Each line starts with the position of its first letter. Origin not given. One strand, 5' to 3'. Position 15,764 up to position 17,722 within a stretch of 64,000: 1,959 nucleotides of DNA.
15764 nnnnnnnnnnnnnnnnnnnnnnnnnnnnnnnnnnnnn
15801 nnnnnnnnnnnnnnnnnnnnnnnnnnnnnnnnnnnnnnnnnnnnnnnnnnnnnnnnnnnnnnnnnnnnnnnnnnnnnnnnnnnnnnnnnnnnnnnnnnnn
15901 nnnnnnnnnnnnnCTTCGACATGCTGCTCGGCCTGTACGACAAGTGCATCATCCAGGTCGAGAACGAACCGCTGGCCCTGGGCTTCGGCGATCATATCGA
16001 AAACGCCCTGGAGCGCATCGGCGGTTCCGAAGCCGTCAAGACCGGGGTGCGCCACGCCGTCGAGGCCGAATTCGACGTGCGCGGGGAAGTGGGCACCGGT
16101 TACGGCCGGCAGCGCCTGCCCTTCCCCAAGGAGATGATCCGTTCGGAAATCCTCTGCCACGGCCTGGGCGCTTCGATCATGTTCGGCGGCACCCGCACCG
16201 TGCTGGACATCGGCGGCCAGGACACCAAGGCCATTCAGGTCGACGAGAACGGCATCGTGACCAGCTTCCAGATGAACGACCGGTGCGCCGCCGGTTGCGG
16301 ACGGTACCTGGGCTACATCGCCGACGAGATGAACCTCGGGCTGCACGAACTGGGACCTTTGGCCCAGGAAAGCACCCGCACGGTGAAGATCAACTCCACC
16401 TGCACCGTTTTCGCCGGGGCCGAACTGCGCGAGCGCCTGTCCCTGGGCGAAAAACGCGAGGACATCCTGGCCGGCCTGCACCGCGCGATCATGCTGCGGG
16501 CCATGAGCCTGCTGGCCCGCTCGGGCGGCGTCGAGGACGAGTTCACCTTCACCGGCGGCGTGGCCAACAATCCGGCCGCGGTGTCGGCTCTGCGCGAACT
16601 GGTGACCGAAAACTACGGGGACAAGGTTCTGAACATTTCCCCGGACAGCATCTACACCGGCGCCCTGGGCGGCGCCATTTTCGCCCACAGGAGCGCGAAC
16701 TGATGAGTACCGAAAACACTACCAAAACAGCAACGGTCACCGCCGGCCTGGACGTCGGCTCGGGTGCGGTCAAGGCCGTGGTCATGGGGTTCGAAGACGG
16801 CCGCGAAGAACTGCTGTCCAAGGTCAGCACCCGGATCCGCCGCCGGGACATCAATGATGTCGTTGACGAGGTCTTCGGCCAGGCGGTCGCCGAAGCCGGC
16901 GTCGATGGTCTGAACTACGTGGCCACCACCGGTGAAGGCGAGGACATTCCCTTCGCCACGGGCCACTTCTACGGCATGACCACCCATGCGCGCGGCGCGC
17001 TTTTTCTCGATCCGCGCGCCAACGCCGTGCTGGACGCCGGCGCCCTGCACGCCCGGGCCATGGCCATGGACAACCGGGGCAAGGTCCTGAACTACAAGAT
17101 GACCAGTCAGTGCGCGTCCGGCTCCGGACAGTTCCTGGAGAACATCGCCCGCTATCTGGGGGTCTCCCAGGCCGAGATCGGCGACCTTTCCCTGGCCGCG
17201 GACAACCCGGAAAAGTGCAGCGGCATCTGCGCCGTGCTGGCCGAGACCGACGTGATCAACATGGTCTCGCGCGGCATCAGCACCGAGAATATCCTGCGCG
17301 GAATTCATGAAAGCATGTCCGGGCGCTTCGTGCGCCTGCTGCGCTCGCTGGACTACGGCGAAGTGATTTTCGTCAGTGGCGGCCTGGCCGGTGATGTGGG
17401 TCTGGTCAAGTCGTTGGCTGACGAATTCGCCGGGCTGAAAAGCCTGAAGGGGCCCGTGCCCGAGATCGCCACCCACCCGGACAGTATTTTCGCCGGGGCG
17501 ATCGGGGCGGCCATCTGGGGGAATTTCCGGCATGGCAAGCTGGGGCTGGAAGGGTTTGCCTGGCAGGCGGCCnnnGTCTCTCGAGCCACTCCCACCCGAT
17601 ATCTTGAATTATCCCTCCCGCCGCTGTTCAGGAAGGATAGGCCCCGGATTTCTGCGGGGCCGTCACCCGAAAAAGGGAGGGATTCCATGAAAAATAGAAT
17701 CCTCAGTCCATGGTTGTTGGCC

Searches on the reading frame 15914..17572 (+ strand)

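Call 29: search_protein_families(library=pfam, proteins=[window:15914-17572:+], max_evalue=0.001)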
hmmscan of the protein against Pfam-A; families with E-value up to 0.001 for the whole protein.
window:15914-17572:+ (553 aa): 1 family
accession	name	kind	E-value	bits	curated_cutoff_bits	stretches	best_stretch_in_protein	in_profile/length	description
PF01869.26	BcrAD_BadFG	-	2.5e-53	181.8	31.5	1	278-536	2-271/271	BadF/BadG/BcrA/BcrD ATPase family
